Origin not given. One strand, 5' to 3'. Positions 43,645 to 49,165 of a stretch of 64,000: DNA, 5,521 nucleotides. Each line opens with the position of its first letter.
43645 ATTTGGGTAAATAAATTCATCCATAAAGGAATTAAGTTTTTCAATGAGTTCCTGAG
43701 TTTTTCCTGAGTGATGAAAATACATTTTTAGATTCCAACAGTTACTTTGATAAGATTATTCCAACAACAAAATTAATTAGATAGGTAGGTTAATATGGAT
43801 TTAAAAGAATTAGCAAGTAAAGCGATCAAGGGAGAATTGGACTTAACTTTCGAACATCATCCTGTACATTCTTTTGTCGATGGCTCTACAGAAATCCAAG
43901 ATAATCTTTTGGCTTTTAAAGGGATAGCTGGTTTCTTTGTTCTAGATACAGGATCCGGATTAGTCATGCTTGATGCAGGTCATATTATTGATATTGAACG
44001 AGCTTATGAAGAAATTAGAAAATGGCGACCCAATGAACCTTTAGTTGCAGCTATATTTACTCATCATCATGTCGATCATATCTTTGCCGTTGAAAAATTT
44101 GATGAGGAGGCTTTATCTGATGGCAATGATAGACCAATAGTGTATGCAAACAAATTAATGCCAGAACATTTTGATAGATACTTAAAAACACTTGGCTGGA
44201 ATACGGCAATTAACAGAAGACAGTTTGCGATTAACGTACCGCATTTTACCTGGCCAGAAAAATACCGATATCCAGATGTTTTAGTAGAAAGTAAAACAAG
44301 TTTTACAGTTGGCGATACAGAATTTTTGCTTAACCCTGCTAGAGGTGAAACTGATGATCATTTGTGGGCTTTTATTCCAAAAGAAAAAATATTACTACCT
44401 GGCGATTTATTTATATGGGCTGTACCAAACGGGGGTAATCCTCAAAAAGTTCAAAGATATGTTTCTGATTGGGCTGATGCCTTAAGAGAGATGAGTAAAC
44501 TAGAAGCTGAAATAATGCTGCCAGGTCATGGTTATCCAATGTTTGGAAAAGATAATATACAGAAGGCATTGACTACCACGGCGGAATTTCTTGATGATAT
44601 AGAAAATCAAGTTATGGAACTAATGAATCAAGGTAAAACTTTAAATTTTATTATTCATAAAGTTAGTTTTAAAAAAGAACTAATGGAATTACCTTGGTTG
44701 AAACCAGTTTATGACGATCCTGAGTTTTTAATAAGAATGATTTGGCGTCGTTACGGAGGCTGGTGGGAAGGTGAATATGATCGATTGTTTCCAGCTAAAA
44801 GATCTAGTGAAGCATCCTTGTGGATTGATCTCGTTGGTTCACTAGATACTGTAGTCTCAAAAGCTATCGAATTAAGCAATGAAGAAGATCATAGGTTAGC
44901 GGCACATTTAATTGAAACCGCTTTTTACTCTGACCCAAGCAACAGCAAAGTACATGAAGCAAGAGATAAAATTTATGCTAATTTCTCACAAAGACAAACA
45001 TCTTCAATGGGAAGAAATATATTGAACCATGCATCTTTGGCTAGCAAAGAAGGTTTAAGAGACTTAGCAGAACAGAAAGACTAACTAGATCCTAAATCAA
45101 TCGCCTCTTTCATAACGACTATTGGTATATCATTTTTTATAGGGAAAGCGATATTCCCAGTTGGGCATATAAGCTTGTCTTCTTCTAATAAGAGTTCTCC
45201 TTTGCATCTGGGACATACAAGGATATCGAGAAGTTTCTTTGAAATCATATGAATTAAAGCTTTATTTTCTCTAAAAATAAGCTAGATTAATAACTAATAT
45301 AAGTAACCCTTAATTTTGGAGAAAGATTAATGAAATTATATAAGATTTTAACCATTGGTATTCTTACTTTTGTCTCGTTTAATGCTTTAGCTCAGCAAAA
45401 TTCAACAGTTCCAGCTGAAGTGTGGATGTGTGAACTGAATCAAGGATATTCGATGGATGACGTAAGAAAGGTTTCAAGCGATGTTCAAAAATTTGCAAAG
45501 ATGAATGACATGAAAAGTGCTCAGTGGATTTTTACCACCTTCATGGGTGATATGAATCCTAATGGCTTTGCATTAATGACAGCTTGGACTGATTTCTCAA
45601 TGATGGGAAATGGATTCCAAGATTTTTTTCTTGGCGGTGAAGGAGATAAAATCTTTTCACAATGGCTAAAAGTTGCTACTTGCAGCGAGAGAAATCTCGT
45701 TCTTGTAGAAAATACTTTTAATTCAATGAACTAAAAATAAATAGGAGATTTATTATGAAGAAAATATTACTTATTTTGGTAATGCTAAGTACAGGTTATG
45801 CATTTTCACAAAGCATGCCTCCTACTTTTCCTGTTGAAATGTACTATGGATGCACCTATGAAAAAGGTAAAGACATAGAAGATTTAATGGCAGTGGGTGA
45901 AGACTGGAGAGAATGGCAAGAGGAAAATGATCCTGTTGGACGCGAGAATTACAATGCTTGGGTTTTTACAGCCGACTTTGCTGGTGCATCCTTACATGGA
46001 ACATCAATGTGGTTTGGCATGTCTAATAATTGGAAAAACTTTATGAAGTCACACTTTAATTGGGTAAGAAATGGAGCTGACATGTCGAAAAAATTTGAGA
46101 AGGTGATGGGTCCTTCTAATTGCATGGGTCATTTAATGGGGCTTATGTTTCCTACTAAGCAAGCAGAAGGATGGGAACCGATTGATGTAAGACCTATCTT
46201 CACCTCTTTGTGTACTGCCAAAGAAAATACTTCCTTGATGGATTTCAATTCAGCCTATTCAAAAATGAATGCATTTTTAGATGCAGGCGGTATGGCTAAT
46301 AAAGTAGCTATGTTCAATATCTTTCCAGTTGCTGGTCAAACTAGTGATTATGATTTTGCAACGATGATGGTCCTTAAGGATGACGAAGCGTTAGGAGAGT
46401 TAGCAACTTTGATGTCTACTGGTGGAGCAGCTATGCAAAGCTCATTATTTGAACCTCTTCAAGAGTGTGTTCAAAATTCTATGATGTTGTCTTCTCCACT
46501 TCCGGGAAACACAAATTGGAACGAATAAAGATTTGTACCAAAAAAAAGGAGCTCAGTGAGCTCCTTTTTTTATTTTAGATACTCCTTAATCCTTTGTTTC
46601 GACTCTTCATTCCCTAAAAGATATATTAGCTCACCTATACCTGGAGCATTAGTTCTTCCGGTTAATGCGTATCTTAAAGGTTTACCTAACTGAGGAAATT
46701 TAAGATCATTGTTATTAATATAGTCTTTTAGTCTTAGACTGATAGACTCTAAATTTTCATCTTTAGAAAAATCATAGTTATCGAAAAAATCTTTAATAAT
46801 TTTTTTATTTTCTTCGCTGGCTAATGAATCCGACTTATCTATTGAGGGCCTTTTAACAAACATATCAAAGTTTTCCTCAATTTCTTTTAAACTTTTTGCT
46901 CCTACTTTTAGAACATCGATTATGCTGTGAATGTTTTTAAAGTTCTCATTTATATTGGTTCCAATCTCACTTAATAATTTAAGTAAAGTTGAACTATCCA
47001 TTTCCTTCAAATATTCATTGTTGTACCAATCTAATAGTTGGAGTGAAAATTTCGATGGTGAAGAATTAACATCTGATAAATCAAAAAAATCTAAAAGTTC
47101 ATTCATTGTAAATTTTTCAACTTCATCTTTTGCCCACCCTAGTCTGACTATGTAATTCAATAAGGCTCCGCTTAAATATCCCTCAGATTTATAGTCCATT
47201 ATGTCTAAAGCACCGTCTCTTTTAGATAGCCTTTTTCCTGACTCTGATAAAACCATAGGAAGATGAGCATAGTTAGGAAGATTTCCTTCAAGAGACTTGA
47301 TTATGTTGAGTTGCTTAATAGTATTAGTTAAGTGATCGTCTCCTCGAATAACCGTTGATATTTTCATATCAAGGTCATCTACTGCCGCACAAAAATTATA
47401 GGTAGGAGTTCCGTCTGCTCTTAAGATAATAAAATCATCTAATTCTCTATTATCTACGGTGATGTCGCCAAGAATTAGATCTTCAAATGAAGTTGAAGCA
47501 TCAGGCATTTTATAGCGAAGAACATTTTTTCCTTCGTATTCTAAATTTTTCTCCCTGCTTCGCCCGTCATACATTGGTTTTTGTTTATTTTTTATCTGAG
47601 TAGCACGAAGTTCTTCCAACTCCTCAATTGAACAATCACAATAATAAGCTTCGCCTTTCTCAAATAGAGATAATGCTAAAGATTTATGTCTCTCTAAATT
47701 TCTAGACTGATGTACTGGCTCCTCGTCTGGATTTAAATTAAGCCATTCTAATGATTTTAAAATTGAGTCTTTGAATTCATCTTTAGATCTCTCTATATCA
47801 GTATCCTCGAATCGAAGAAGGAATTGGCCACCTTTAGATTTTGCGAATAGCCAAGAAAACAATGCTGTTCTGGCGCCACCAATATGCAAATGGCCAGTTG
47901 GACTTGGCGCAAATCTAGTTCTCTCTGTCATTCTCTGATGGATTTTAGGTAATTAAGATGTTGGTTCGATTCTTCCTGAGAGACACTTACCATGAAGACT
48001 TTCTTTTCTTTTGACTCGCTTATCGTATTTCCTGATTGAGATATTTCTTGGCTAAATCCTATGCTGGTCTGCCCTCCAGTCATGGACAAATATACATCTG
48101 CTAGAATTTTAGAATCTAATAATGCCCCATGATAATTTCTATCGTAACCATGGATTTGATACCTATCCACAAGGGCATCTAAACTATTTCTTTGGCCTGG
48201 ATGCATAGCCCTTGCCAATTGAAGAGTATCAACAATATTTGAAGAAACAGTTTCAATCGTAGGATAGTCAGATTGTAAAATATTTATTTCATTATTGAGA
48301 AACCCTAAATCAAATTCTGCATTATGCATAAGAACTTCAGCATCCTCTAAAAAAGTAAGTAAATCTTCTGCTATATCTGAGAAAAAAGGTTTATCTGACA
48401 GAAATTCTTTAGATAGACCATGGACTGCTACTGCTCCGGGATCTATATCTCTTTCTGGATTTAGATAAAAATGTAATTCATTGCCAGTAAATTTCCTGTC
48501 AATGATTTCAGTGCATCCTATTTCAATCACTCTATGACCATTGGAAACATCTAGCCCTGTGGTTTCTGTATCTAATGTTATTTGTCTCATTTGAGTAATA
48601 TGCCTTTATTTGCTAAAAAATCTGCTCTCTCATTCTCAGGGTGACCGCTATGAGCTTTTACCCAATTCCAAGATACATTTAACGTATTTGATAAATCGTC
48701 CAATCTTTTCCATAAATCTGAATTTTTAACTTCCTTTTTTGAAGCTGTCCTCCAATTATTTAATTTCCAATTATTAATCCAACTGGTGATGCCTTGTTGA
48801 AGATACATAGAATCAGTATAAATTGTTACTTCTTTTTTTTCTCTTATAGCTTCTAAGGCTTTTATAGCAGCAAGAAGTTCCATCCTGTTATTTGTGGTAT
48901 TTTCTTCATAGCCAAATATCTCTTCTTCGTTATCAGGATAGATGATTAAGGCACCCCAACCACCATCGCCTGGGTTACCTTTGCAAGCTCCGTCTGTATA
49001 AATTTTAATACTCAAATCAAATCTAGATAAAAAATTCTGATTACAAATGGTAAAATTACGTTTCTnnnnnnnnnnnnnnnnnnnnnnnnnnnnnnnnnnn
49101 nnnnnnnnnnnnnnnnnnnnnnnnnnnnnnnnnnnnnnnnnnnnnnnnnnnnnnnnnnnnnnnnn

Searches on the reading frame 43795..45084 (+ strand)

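Call 31: search_protein_families(library=pfam, proteins=[window:43795-45084:+], max_evalue=0.0001)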
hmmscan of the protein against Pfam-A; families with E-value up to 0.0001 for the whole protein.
window:43795-45084:+ (429 aa): 2 families
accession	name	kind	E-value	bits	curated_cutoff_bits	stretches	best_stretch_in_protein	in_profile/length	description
PF14863.12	Alkyl_sulf_dimr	-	2.1e-22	80.5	26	1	285-413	4-132/139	Alkyl sulfatase dimerisation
PF00753.33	Lactamase_B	-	2.1e-13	51.1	22.7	1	48-245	9-196/196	Metallo-beta-lactamase superfamily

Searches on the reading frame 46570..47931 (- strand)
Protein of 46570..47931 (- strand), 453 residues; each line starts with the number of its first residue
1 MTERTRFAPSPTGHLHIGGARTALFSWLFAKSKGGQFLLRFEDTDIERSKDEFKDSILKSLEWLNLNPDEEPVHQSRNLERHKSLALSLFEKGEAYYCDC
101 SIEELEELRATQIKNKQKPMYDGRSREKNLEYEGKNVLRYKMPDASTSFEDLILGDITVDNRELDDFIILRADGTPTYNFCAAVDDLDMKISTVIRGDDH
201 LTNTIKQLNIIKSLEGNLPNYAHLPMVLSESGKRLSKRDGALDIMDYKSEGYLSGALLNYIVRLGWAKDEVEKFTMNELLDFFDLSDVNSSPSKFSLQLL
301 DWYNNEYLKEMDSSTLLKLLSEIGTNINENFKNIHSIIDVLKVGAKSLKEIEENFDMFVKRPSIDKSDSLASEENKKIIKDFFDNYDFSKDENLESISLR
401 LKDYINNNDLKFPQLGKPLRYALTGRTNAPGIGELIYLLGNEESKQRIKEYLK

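Call 32: search_protein_families(library=pfam, proteins=[window:46570-47931:-], max_evalue=0.0001)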
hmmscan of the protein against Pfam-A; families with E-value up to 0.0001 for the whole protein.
window:46570-47931:- (453 aa): 2 families
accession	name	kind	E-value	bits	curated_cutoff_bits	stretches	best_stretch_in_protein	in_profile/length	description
PF00749.27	tRNA-synt_1c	-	1.4e-89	300.5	23.4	1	4-302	3-314/314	tRNA synthetases class I (E and Q), catalytic domain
PF19269.4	Anticodon_2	-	1.9e-22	80.6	23.6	1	319-451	5-140/141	Anticodon binding domain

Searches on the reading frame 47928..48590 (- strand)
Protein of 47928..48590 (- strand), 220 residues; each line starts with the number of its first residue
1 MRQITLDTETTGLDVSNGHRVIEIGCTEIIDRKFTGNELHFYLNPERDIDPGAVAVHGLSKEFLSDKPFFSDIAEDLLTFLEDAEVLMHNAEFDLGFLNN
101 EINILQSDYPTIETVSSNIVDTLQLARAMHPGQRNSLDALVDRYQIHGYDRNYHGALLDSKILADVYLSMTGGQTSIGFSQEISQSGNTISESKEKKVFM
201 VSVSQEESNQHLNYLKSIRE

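Call 32: search_protein_families(library=pfam, proteins=[window:47928-48590:-], max_evalue=0.0001)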
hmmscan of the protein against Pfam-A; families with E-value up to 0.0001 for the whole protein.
window:47928-48590:- (220 aa): 2 families
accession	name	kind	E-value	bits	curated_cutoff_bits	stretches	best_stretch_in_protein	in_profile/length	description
PF00929.31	RNase_T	-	3.2e-30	106.3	24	1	5-167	2-164/164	Exonuclease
PF01612.26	DNA_pol_A_exo1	-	8.1e-06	26.2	23.6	0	61-144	63-127/173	3'-5' exonuclease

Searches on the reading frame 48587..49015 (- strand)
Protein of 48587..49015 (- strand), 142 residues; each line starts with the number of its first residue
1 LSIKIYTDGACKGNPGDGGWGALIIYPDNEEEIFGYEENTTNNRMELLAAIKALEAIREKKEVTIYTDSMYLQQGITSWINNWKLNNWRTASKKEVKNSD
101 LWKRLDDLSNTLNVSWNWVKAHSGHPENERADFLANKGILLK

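Call 32: search_protein_families(library=pfam, proteins=[window:48587-49015:-], max_evalue=0.0001)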
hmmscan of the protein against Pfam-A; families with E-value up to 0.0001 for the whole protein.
window:48587-49015:- (142 aa): 1 family
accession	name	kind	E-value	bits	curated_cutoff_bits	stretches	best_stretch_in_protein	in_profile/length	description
PF00075.30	RNase_H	-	1.3e-50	171.7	25.8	1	3-139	4-140/141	RNase H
